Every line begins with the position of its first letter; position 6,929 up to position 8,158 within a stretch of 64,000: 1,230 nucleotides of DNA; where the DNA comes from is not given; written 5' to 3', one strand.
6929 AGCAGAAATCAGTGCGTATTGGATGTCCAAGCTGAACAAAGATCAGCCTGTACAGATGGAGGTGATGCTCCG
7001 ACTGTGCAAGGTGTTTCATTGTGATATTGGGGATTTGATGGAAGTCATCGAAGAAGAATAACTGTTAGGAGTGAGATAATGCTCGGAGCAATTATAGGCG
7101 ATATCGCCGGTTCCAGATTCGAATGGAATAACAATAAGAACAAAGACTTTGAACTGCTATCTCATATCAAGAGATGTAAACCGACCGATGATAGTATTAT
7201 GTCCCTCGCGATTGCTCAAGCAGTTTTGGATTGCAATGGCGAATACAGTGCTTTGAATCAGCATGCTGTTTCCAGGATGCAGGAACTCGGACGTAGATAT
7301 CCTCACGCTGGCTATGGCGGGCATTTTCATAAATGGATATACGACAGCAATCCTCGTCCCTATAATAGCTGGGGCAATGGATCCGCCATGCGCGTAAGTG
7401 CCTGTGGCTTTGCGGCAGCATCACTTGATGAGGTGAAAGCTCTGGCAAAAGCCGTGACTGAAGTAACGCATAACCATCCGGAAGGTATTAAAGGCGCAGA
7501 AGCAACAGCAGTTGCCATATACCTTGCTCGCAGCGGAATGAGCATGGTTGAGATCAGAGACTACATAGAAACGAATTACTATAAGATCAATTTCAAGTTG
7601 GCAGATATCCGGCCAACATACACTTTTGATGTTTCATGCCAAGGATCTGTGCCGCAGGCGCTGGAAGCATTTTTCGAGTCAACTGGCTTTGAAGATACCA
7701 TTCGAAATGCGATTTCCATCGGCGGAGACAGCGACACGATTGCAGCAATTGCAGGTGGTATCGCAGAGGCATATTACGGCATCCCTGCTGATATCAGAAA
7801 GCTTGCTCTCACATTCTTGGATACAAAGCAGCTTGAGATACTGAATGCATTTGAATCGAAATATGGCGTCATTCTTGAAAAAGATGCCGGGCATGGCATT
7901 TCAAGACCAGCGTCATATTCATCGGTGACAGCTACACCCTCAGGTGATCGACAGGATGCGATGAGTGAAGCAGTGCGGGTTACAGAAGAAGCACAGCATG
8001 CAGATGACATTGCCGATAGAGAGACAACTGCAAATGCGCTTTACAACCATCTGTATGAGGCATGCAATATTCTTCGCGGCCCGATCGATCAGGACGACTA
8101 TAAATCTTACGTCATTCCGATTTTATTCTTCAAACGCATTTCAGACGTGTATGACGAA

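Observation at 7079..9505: ADP-ribosylglycohydrolase domain fused in frame to a type I HsdM methyltransferase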

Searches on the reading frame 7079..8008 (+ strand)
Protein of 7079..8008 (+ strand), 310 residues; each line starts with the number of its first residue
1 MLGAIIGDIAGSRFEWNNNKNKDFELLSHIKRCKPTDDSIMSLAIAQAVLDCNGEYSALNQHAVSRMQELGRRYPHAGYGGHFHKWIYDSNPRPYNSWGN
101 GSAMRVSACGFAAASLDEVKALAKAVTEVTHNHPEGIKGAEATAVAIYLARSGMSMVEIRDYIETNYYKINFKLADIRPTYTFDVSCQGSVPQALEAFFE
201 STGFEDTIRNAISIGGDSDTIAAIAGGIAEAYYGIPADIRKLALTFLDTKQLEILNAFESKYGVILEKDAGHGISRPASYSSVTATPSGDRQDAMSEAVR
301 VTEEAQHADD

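Call 7: search_solved_structures(query=window:7079-8008:+, max_evalue=0.01, show_alignments=4)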
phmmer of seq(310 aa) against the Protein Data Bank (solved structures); distinct sequences matched with E-value up to 0.01: 21.
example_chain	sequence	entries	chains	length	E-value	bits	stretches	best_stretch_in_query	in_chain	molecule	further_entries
2qty_A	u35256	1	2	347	2e-14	56.8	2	96-158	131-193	Poly(ADP-ribose) glycohydrolase ARH3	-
6g1p_A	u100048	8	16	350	7.2e-14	54.9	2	2-153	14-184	ADP-ribosylhydrolase like 2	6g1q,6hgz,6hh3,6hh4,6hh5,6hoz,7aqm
2foz_A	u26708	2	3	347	7.5e-14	54.9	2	96-157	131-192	ADP-ribosylhydrolase like 2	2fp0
2g4k_A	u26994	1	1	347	7.5e-14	54.9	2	96-157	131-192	ADP-ribosylhydrolase 3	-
5zqy_A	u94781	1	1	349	7.7e-14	54.8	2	96-157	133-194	Poly(ADP-ribose) glycohydrolase ARH3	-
9rfd_A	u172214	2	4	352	8.1e-14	54.8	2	96-157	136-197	ADP-ribosylhydrolase ARH3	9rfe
6d36_C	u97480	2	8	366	9.1e-14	54.6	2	96-157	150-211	Poly(ADP-ribose) glycohydrolase ARH3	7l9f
7l9h_C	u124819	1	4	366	1.3e-13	54.1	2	96-157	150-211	ADP-ribose glycohydrolase ARH3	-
7akr_AAA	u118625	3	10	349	2.7e-13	53.1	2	96-157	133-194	ADP-ribose glycohydrolase ARH3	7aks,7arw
6d3a_C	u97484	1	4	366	3.2e-13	52.8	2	96-157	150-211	Poly(ADP-ribose) glycohydrolase ARH3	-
7l9i_C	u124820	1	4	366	1.2e-12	50.9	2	96-157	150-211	ADP-ribose glycohydrolase ARH3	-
2cwc_A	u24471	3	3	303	1.2e-08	37.8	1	98-237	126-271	ADP-ribosylglycohydrolase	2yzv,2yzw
8za7_A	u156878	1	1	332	1.7e-08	37.3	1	98-235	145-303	Lmo0067 protein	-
1t5j_A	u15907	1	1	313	6.2e-08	35.5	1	97-267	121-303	Hypothetical protein MJ1187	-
2woc_A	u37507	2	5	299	8.8e-07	31.7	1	34-250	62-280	ADP-RIBOSYL-[DINITROGEN REDUCTASE] GLYCOHYDROLASE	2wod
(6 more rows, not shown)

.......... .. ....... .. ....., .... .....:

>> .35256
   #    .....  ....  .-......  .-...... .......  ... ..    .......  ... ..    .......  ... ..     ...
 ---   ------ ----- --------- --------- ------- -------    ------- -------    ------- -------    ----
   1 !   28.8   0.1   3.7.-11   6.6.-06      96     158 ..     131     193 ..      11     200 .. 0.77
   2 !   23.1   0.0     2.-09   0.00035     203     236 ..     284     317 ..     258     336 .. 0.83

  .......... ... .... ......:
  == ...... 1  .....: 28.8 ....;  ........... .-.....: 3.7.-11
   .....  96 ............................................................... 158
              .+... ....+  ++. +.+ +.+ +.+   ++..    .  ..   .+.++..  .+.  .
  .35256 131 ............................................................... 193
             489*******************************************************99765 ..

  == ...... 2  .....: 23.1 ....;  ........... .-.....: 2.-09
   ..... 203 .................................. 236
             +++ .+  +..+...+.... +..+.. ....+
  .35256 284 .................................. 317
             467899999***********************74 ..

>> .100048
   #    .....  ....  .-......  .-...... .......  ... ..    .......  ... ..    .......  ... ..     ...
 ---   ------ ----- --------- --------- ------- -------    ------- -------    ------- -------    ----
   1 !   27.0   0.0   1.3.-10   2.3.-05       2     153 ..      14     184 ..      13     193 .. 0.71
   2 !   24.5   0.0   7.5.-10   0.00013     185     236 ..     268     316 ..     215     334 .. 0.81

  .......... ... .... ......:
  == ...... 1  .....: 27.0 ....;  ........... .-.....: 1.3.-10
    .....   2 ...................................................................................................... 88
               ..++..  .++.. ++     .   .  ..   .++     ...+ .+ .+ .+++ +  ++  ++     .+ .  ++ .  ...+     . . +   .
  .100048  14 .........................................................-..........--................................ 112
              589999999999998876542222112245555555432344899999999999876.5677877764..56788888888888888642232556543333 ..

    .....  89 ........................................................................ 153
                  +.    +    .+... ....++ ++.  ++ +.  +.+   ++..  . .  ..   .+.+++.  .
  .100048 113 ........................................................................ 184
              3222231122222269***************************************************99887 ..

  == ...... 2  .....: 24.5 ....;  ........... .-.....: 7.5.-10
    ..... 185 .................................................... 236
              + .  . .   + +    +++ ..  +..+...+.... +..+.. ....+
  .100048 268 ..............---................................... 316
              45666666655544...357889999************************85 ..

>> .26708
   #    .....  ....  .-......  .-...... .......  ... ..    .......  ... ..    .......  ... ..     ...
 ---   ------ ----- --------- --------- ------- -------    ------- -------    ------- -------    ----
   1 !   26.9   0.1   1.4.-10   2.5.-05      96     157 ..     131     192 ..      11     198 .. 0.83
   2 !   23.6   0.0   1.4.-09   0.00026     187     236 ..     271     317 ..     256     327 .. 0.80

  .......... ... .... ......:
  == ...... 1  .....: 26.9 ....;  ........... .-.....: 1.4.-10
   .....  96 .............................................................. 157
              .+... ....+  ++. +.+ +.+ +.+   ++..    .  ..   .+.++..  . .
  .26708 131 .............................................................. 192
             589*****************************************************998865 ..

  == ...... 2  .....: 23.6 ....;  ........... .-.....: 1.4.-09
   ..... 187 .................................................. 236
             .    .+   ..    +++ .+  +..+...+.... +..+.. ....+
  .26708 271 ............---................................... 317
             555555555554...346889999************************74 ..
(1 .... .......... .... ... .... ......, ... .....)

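Call 10: find_homologous_proteins(query=window:7079-7885:+, max_evalue=0.00001)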
Query seq(269 aa) (269 aa): 8000 proteins with E <= 0.00001 among 8000 candidates; the best 120 are listed.
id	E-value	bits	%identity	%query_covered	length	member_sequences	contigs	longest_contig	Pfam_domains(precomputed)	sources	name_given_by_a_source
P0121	4.5e-161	552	91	100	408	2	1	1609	PF03747.20,PF12161.15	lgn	-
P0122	1.5e-155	534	86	100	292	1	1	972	PF03747.20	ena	-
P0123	3.2e-151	520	84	100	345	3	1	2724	PF03747.20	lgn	-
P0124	5.7e-150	516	83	100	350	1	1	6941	PF03747.20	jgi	-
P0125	7.4e-148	509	82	100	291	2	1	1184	PF03747.20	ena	-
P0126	2.0e-147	508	80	100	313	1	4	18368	PF03747.20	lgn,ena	-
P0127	3.0e-147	507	81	100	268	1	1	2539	PF03747.20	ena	-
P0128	1.2e-145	502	81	100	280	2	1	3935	PF03747.20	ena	-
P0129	1.3e-144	498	81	100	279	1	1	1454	PF03747.20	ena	-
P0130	2.7e-142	491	83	97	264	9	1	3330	PF03747.20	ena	-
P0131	6.0e-141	486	80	99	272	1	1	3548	PF03747.20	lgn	-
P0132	2.8e-139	481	80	100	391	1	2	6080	PF03747.20,PF12161.15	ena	-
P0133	4.9e-138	477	78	98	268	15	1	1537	PF03747.20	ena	-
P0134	1.0e-137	476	80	100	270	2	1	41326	PF03747.20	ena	-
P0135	1.7e-137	475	77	100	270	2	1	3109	PF03747.20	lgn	-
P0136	2.2e-135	468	76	100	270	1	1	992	PF03747.20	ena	-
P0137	2.5e-135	468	75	100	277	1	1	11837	PF03747.20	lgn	-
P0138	2.3e-134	465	77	100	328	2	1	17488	PF03747.20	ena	-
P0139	4.1e-134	464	77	100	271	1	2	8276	PF03747.20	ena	-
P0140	2.2e-133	462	77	98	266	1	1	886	PF03747.20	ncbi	-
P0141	1.2e-132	459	74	100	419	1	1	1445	PF03747.20,PF12161.15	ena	-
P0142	1.4e-132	459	76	100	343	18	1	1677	PF03747.20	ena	-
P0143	4.5e-132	457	76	98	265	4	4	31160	PF03747.20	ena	-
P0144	5.8e-132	457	73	99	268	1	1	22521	PF03747.20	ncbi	-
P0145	2.9e-131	455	74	100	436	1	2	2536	PF03747.20,PF12161.15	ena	-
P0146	5.5e-131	454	75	100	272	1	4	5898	PF03747.20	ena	-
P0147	3.6e-130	451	75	99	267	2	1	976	PF03747.20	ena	-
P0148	9.6e-130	450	73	97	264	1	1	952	PF03747.20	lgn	-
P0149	7.0e-129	447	75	100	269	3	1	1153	PF03747.20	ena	-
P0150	3.0e-128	445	70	100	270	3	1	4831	PF03747.20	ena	-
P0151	5.9e-128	444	74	97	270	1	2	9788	PF03747.20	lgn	-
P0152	1.0e-127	443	74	100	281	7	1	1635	PF03747.20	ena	-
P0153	2.2e-127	442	74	100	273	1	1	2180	PF03747.20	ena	-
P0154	2.6e-127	442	72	100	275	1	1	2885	PF03747.20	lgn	-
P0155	1.4e-126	439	72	98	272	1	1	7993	PF03747.20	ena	-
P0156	1.4e-126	439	73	98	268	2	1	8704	PF03747.20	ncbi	-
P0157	2.0e-126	439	74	98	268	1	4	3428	PF03747.20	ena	-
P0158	3.9e-126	438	73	100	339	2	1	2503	PF03747.20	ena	-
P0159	1.7e-125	436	72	100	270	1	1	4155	PF03747.20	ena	-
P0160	4.5e-125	434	72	100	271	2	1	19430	PF03747.20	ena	-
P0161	5.9e-125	434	72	100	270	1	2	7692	PF03747.20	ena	-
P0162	1.0e-124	433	71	100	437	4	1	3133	PF03747.20,PF12161.15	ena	-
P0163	2.2e-124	432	72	100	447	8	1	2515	PF03747.20,PF08719.18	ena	-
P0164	2.8e-124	432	71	100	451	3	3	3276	PF03747.20,PF10127.16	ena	-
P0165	3.0e-124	432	71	100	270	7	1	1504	PF03747.20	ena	-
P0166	4.8e-124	431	72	98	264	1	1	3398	PF03747.20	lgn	-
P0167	1.5e-123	429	73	97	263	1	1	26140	PF03747.20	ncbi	-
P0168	3.5e-123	428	72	96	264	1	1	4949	PF03747.20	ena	-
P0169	4.1e-123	428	72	100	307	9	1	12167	PF03747.20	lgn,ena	-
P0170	8.0e-123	427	76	97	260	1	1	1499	PF03747.20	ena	-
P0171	1.0e-122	427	71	97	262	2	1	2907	PF03747.20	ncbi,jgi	jgi:type I restriction enzyme M protein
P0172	1.2e-122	426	71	100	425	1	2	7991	PF03747.20,PF12161.15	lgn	-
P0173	1.6e-122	426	73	97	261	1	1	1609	PF03747.20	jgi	-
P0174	2.2e-122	426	70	98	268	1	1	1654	PF03747.20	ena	-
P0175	2.2e-122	426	73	97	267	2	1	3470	PF03747.20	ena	-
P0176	6.4e-122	424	72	99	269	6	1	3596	PF03747.20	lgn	-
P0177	8.3e-122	424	72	97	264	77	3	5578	PF03747.20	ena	-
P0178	1.4e-121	423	72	98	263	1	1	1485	PF03747.20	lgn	-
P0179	1.7e-121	423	69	98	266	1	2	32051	PF03747.20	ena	-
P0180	1.7e-121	423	71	98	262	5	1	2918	PF03747.20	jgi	-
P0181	2.5e-121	422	71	97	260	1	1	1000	PF03747.20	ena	-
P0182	3.7e-121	422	71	98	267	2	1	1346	PF03747.20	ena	-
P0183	5.3e-121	421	71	100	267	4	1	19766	PF03747.20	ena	-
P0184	1.3e-120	420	72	98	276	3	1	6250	PF03747.20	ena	-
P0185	1.5e-120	420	71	100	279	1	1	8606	PF03747.20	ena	-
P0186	1.9e-120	419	70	98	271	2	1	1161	PF03747.20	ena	-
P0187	2.4e-120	419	69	100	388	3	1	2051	PF03747.20,PF12161.15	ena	-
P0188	3.4e-120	418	73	97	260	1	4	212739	PF03747.20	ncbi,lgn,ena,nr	ncbi:MAG: ADP-ribosylglycohydrolase family protein [Clostridia bacterium]|nr:ADP-ribosylglycohydrola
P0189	3.6e-120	418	69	100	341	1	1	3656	PF03747.20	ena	-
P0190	6.3e-120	418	71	98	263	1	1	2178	PF03747.20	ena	-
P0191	6.7e-120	417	71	100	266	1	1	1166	PF03747.20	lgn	-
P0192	7.0e-120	417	68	100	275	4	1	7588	PF03747.20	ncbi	-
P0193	7.1e-120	417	71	100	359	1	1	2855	PF03747.20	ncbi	-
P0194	1.0e-119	417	71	97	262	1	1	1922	PF03747.20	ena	-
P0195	1.1e-119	417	71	100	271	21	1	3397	PF03747.20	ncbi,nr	ncbi:MAG: ADP-ribosylglycohydrolase family protein [bacterium]|nr:ADP-ribosylglycohydrolase family p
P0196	1.3e-119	417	70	100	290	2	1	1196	PF03747.20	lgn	-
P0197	2.0e-119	416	71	97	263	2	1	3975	PF03747.20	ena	-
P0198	2.5e-119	416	70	98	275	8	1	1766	PF03747.20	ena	-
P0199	3.0e-119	415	69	99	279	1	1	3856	PF03747.20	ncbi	-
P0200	3.3e-119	415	70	98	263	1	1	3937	PF03747.20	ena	-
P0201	4.5e-119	415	68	100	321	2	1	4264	PF03747.20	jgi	jgi:type I restriction enzyme M protein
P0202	6.0e-119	414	69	100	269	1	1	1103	PF03747.20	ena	-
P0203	6.1e-119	414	69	100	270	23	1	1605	PF03747.20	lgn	-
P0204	1.9e-118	413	70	97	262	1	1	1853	PF03747.20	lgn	-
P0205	3.4e-118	412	70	98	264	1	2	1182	PF03747.20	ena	-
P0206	4.9e-118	411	70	100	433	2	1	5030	PF03747.20,PF12161.15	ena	-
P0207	5.5e-118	411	69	100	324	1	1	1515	PF03747.20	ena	-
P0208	5.9e-118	411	70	97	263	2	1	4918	PF03747.20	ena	-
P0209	6.3e-118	411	71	100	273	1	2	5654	PF03747.20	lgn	-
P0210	8.1e-118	411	68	100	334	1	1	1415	PF03747.20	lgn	-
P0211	1.1e-117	410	68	100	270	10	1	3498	PF03747.20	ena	-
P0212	1.3e-117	410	71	97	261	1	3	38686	PF03747.20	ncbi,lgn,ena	-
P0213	1.4e-117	410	70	98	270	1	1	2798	PF03747.20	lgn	-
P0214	1.5e-117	410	68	100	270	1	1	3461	PF03747.20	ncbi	-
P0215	2.2e-117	409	68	100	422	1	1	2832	PF03747.20,PF12161.15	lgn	-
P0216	2.3e-117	409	68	100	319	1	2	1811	PF03747.20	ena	-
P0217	2.4e-117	409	67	100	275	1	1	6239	PF03747.20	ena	-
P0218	2.4e-117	409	70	97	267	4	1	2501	PF03747.20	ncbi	-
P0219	2.5e-117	409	69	97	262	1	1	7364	PF03747.20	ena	-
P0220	2.5e-117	409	69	97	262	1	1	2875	PF03747.20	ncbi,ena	-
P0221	2.7e-117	409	71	98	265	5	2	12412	PF03747.20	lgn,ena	-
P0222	2.9e-117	409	68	97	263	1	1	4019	PF03747.20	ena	-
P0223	2.9e-117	409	68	97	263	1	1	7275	PF03747.20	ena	-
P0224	3.4e-117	409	69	97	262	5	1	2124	PF03747.20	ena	-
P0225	4.3e-117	408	68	97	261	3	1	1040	PF03747.20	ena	-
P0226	4.4e-117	408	69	100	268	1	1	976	PF03747.20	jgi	jgi:type I restriction enzyme M protein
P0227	4.4e-117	408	73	90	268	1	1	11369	PF03747.20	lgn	-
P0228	4.7e-117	408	69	97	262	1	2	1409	PF03747.20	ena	-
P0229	4.7e-117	408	70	97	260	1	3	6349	PF03747.20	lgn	-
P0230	5.0e-117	408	68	100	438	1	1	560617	PF03747.20,PF12161.15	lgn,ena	-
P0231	5.0e-117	408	68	97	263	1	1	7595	PF03747.20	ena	-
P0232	5.6e-117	408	71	97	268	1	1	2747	PF03747.20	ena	-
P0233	6.5e-117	408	69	100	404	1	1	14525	PF03747.20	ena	-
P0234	7.1e-117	408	68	100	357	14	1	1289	PF03747.20,PF12161.15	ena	-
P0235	7.3e-117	407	70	97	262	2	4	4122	PF03747.20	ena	-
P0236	8.5e-117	407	68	98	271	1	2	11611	PF03747.20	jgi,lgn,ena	-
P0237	9.5e-117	407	67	99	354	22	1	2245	PF03747.20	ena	-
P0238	1.1e-116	407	69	100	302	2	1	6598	PF03747.20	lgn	-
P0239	1.2e-116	407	68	100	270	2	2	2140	PF03747.20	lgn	-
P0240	1.2e-116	407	68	100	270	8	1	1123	PF03747.20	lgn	-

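Call 24: find_encoding_contigs(protein=P0134, flank=8000, max_places=3)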
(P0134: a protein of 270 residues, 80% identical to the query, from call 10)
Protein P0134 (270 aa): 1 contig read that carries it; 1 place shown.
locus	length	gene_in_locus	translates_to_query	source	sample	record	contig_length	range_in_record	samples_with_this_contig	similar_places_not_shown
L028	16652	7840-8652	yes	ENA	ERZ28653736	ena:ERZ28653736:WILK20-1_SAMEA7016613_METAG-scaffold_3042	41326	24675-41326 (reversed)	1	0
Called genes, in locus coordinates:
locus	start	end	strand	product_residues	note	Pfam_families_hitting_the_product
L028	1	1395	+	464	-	?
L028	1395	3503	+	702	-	PF00270:DEAD (faint), PF00580:UvrD-helicase, PF09848:SLFN-g3_helicase (faint), PF13245:AAA_19, PF13604:AAA_30 (faint), PF13538:UvrD_C_2 (faint), PF13087:AAA_12 (faint), PF13361:UvrD_C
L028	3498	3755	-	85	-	-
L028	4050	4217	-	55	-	-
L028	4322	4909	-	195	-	-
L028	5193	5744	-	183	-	PF04970:LRAT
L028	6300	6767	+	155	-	-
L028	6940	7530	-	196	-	-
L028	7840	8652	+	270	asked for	PF03747:ADP_ribosyl_GH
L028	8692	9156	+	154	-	-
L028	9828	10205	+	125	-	PF01909:NTP_transf_2 (weak), PF18765:Polbeta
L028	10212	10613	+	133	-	-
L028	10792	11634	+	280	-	PF01370:Epimerase, PF04321:RmlD_sub_bind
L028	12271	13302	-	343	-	PF08239:SH3_3 (weak), PF13529:Peptidase_C39_2, PF03412:Peptidase_C39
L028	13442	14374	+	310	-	-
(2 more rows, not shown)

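Call 25: find_encoding_contigs(protein=P0188, flank=8000, max_places=3)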
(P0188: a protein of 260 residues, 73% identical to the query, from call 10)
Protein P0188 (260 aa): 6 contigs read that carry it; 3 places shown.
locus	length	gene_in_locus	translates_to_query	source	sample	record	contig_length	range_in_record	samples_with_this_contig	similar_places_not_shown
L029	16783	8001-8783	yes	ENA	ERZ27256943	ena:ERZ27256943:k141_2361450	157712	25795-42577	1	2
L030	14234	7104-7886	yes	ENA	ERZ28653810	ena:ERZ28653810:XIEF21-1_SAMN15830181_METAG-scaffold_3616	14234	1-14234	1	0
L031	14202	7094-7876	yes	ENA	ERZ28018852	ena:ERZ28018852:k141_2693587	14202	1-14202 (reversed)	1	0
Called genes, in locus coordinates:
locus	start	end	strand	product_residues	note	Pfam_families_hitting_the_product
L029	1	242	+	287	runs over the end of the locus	PF00248:Aldo_ket_red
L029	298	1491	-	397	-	PF02441:Flavoprotein, PF04127:DFP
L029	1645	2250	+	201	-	PF12822:ECF_trnsprt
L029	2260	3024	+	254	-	PF03309:Pan_kinase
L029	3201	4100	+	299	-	PF13353:Fer4_12 (faint), PF04055:Radical_SAM, PF00037:Fer4 (faint)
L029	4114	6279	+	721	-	PF02901:PFL-like, PF01228:Gly_radical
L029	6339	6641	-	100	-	PF12650:DUF3784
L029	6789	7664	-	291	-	-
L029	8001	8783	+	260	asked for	PF03747:ADP_ribosyl_GH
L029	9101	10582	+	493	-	PF13347:MFS_2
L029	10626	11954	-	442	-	PF00149:Metallophos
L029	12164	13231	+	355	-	PF13088:BNR_2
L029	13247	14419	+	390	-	PF07690:MFS_1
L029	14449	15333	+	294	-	PF05448:AXE1 (faint), PF01738:DLH (weak), PF02129:Peptidase_S15, PF20434:BD-FAE, PF00561:Abhydrolase_1, PF12146:Hydrolase_4, PF12697:Abhydrolase_6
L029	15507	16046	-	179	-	PF07155:ECF-ribofla_trS (weak), PF12822:ECF_trnsprt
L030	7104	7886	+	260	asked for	PF03747:ADP_ribosyl_GH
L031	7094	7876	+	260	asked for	PF03747:ADP_ribosyl_GH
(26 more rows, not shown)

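Call 26: find_encoding_contigs(protein=P0230, flank=8000, max_places=3)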
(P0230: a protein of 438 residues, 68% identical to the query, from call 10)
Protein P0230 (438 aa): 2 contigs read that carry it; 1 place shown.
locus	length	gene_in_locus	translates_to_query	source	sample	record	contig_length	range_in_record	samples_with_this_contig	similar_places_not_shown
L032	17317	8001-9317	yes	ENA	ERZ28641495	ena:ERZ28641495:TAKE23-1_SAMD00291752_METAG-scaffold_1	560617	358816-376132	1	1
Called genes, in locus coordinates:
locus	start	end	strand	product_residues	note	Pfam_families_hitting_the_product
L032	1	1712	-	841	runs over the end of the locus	PF00009:GTP_EFTU (faint), PF01926:MMR_HSR1, PF02421:FeoB_N, PF17910:FeoB_Cyto, PF07670:Gate, PF07664:FeoB_C, PF07670:Gate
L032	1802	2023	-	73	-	PF04023:FeoA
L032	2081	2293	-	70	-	PF04023:FeoA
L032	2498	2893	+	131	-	PF01325:Fe_dep_repress, PF02742:Fe_dep_repr_C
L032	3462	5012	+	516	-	PF22483:Mu-transpos_C_2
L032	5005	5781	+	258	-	PF01695:IstB_IS21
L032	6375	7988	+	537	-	PF02384:N6_Mtase (weak), PF01420:Methylase_S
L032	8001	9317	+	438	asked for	PF03747:ADP_ribosyl_GH, PF12161:HsdM_N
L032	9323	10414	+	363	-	PF02384:N6_Mtase, PF01170:UPF0020 (weak), PF07669:Eco57I (weak)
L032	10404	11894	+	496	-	PF12161:HsdM_N, PF02384:N6_Mtase, PF01170:UPF0020 (faint), PF07669:Eco57I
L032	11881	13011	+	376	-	PF01420:Methylase_S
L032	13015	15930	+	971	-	PF04313:HSDR_N, PF04851:ResIII, PF18766:SWI2_SNF2, PF22679:T1R_D3-like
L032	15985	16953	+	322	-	PF02899:Phage_int_SAM_1 (weak), PF13495:Phage_int_SAM_4, PF00589:Phage_integrase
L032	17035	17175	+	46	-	-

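Call 27: search_protein_families(library=padloc, proteins=[window:7079-7885:+], max_evalue=0.001)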
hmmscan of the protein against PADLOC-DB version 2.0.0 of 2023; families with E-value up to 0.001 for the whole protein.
window:7079-7885:+ (269 aa): 0 families

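Call 28: search_protein_families(library=ncbifam, proteins=[window:7079-7885:+], max_evalue=0.001)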
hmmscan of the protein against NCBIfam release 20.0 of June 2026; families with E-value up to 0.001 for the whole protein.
window:7079-7885:+ (269 aa): 2 families
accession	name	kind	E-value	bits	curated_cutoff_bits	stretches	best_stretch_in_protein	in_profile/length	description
TIGR02662.1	dinitro_DRAG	equivalog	9.2e-16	57.9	337.05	1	29-252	47-272/287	ADP-ribosyl-[dinitrogen reductase] hydrolase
NF041672.1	ADPriboarghdlase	equivalog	4.2e-08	32.3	490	1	78-235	170-331/361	ADP-ribosylarginine hydrolase Tri1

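Call 29: search_protein_families(library=phrogs, proteins=[window:7079-7885:+], max_evalue=0.001)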
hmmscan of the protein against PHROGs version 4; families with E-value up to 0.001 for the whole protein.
window:7079-7885:+ (269 aa): 2 families
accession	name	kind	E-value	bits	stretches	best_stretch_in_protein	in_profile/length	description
phrog_6572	-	other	5.3e-54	184.6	1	1-257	12-300/325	ADP-ribosylglycohydrolase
phrog_22100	-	unknown function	1.5e-10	41.9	1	87-155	105-172/306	-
